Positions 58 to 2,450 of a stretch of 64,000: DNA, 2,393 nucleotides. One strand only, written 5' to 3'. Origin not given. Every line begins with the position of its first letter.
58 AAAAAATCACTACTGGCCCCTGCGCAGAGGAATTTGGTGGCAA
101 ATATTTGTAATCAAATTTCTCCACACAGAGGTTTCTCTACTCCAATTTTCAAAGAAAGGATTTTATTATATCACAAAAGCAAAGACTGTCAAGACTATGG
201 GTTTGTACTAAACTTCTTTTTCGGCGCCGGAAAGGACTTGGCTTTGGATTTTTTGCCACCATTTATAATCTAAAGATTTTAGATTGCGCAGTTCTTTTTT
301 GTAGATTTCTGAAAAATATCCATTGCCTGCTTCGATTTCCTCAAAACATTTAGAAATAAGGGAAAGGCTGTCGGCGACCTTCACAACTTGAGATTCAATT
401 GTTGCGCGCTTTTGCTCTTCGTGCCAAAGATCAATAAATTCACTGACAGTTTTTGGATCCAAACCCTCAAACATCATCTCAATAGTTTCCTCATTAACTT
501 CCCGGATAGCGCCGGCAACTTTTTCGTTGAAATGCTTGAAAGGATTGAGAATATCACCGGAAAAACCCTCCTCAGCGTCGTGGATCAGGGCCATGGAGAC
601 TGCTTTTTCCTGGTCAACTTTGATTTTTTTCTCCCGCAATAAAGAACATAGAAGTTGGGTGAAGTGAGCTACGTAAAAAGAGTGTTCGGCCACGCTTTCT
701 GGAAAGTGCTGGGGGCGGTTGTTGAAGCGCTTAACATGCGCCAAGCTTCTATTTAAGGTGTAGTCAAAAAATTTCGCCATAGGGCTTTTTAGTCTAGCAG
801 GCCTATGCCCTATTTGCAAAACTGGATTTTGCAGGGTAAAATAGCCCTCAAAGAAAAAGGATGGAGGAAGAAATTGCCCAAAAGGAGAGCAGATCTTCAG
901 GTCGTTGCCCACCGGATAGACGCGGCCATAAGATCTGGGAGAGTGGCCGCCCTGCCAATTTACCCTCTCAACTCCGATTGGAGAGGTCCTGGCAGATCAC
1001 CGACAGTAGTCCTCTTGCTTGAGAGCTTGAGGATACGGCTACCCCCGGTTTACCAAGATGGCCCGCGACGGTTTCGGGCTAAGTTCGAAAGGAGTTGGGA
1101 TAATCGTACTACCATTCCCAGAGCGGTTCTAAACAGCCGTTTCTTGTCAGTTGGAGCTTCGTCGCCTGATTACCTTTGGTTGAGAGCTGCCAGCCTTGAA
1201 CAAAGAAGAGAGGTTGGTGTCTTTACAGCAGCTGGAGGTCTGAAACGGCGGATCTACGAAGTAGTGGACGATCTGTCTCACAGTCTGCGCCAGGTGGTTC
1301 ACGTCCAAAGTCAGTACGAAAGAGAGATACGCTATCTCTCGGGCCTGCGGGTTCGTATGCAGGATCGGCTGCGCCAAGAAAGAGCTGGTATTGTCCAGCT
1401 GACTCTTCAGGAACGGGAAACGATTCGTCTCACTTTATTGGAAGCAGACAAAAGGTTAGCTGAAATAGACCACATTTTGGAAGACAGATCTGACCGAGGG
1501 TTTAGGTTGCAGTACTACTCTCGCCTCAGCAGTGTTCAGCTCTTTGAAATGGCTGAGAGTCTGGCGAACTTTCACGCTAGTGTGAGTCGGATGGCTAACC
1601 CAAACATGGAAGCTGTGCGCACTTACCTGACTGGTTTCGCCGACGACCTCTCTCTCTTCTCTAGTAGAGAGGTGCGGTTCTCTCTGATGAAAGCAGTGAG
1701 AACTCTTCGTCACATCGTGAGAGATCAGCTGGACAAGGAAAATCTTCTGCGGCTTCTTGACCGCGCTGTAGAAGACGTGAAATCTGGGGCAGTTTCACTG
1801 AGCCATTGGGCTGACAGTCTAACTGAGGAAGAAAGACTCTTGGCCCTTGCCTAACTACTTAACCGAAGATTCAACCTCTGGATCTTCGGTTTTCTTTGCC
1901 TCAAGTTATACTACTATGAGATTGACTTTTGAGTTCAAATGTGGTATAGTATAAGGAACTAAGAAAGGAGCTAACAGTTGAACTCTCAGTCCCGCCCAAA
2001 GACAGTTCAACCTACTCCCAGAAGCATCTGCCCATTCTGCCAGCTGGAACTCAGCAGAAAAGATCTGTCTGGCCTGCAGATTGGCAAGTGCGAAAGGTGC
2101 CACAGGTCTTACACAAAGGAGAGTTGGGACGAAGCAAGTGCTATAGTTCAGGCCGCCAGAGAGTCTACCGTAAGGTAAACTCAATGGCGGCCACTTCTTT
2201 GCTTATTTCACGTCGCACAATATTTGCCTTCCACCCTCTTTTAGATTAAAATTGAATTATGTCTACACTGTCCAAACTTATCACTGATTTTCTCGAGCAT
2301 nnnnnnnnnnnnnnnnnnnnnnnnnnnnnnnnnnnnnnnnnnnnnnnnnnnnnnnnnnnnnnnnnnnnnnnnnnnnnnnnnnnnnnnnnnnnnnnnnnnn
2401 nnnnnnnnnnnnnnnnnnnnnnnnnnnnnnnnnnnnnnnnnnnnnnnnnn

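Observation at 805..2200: GC-rich foreign islet beside the XerC/D recombinase: promoter, structured-RNA-like segment, foreign-codon protein, and a Zn-ribbon mini-gene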

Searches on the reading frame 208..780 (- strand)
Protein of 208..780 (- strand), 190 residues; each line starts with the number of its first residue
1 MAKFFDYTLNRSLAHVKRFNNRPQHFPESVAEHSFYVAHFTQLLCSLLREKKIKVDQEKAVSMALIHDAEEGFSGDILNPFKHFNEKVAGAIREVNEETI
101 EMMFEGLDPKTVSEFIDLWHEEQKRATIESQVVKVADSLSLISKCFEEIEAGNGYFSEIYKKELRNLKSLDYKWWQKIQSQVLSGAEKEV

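Call 7: search_protein_families(library=pfam, proteins=[window:208-780:-], max_evalue=1)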
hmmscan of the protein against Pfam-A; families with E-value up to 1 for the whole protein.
window:208-780:- (190 aa): 4 families
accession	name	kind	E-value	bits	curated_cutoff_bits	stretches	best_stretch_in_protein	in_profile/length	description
PF12917.13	YfbR-like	-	6.8e-35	120.8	25.9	1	11-172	7-168/182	5'-deoxynucleotidase YfbR-like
PF13023.12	HD_3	-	3.2e-19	69.9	22.5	1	13-163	4-148/165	HD domain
PF01966.28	HD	-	2e-09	38.2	22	1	30-140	1-114/116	HD domain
PF15106.11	TMEM156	-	0.028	14.2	27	1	38-105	58-124/226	TMEM156 protein family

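Call 32: search_protein_families(library=padloc, proteins=[window:208-780:-], max_evalue=0.1)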
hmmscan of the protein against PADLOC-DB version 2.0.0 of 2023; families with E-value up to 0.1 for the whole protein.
window:208-780:- (190 aa): 0 families

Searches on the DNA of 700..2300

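Call 5: search_rna_families(source=window, start=700, end=2300, threshold=evalue, max_evalue=10, show_alignments=3)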
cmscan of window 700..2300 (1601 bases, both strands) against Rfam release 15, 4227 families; matches with E-value up to 10: 3.
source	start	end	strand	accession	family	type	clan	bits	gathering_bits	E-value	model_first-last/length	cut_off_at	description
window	1729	1797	-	RF01724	SAM-Chlorobi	Cis-reg;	-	17.2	35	2.9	1-87/87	no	SAM-Chlorobi RNA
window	1450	1518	-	RF02273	FsrA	Gene;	-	16.4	80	2.1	1-83/83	no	FsrA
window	843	894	-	RF00519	suhB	Gene; sRNA;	CL00108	14.9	41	6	1-77/77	no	Makes More Granules Regulator RNA (mmgR)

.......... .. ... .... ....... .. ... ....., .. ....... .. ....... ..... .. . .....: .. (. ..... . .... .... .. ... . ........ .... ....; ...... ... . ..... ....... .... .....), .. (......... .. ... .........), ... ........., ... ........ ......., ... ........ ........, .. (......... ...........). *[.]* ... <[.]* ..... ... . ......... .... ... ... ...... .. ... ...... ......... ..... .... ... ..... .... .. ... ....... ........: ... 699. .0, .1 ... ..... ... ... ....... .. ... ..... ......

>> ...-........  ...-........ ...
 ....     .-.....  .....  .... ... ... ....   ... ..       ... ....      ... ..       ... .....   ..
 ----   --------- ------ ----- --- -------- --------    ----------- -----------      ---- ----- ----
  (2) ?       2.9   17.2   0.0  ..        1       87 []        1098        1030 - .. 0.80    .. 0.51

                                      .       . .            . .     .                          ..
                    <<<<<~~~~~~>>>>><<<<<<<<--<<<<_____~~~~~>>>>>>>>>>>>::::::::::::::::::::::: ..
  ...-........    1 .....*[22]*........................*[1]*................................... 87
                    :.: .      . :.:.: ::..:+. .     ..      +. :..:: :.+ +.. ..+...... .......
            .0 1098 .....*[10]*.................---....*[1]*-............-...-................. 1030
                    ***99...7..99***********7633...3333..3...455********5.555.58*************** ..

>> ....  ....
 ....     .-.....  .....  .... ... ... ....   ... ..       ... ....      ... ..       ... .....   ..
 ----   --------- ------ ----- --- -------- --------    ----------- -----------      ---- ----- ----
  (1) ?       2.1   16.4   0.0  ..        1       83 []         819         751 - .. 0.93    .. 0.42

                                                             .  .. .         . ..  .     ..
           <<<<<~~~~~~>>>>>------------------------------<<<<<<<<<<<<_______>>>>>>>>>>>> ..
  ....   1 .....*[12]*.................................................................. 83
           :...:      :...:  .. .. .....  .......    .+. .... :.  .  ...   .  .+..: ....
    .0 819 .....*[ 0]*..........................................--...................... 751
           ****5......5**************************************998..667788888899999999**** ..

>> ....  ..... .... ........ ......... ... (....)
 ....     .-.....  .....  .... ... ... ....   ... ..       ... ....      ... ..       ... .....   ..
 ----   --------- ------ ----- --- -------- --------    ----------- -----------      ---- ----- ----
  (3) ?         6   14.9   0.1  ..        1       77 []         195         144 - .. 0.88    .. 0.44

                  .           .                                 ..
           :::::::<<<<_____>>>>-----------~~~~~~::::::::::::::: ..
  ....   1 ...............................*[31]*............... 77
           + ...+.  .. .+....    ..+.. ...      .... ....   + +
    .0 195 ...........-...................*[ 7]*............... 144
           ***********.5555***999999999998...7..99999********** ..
